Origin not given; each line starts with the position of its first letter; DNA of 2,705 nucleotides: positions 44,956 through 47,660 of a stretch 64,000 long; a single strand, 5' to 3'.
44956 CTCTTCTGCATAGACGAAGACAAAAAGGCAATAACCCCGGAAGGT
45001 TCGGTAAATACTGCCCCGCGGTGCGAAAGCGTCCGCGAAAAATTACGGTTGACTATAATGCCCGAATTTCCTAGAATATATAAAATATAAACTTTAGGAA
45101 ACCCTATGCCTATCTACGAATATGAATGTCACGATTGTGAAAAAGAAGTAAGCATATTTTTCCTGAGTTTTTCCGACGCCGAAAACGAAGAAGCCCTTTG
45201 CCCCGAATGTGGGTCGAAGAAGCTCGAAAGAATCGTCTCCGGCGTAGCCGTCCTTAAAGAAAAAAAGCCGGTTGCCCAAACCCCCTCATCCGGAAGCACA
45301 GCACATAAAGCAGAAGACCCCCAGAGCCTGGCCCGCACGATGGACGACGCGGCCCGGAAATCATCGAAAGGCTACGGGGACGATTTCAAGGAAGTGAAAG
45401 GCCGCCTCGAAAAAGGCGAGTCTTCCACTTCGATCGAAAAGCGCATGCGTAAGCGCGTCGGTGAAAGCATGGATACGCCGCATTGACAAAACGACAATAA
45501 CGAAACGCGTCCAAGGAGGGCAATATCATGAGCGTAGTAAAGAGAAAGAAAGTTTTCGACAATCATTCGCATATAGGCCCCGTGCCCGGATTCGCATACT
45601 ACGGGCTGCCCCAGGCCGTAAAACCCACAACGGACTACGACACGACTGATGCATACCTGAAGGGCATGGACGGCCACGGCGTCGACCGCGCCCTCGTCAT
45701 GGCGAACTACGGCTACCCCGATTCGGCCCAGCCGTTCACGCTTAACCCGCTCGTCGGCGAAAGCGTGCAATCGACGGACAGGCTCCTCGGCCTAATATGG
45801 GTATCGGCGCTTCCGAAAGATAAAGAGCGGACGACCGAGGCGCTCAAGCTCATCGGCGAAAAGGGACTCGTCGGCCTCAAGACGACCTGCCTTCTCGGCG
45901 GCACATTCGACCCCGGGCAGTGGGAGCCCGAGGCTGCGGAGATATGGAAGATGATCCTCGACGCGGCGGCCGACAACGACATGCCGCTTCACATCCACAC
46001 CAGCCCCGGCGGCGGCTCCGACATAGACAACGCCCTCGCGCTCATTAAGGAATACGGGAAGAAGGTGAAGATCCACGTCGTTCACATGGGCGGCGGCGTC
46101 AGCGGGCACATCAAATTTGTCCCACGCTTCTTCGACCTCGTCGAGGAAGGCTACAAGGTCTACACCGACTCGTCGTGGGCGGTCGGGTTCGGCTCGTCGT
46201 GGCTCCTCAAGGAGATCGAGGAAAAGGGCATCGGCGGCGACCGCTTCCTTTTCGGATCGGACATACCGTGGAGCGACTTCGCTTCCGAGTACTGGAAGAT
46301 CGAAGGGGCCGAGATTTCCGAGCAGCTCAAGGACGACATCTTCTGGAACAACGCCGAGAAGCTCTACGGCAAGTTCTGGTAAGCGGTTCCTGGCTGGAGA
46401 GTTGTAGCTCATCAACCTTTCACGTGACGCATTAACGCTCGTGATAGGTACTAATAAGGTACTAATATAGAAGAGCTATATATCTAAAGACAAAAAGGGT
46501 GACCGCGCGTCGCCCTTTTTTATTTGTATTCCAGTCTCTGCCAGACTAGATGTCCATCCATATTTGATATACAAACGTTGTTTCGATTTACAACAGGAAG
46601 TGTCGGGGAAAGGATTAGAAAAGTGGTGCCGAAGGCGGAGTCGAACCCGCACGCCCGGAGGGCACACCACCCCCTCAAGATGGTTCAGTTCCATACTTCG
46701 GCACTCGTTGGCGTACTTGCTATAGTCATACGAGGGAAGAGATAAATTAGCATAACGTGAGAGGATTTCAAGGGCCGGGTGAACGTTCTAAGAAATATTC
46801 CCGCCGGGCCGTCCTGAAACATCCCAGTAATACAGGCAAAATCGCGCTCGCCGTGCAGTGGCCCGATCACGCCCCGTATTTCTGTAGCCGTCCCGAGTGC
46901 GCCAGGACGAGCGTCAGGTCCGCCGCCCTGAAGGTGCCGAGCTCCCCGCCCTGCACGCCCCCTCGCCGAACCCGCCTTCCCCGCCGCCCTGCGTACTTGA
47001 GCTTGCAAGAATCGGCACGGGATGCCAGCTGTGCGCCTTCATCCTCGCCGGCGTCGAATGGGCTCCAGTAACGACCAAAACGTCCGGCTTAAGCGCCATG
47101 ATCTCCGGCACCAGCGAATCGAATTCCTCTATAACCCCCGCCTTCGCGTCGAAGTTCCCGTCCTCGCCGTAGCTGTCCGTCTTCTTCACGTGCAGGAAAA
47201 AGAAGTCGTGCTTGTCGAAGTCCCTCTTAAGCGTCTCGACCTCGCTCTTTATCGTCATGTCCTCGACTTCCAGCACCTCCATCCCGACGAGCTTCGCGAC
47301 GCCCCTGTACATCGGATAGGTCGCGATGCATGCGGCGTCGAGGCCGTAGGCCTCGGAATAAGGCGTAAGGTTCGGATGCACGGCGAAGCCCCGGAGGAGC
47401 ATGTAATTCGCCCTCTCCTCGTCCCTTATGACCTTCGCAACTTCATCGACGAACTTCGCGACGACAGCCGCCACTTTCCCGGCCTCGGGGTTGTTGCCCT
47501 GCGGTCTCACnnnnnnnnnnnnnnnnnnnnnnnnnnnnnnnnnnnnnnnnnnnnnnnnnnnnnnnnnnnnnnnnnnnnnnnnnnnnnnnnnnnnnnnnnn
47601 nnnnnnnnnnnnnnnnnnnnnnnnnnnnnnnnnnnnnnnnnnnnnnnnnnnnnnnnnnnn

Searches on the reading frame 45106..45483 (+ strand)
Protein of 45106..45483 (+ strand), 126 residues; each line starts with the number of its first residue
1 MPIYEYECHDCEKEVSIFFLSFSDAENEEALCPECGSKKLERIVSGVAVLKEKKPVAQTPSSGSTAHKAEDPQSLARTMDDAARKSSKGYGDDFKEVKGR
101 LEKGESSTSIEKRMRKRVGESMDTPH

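Call 65: search_protein_families(library=pfam, proteins=[window:45106-45483:+], max_evalue=0.001)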
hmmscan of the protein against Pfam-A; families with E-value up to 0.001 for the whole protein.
window:45106-45483:+ (126 aa): 3 families
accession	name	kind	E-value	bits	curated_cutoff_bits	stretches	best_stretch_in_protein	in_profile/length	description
PF09723.15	Zn_ribbon_8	-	1.9e-13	50.6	34.4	1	1-44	1-41/41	Zinc ribbon domain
PF06676.16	DUF1178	-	0.00019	22.3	31.6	1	26-106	29-115/147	Protein of unknown function (DUF1178)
PF14369.11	Zn_ribbon_19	-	0.00033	21.2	30.8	0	8-43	5-35/35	zinc-ribbon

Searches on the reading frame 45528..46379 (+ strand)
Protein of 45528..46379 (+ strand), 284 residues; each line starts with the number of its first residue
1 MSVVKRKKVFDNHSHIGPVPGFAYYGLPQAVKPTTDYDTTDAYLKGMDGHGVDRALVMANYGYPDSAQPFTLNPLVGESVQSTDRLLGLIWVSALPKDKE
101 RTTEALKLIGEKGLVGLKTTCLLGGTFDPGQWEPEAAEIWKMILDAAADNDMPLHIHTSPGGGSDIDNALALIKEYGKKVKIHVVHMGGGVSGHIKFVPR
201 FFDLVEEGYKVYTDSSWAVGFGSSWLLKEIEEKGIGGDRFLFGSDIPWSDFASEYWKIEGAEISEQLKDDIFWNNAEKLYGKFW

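Call 65: search_protein_families(library=pfam, proteins=[window:45528-46379:+], max_evalue=0.001)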
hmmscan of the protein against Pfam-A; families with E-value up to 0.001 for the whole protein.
window:45528-46379:+ (284 aa): 1 family
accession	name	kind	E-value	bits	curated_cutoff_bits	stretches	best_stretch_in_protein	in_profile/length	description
PF04909.20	Amidohydro_2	-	1e-17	65.3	26.4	1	75-281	69-288/289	Amidohydrolase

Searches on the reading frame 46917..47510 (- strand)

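Call 65: search_protein_families(library=pfam, proteins=[window:46917-47510:-], max_evalue=0.001)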
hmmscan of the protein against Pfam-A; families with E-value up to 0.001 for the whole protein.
window:46917-47510:- (198 aa): 1 family
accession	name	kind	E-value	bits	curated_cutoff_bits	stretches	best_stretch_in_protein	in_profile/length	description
PF01676.23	Metalloenzyme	-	6.1e-25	88.6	24.3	1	46-173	69-224/252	Metalloenzyme superfamily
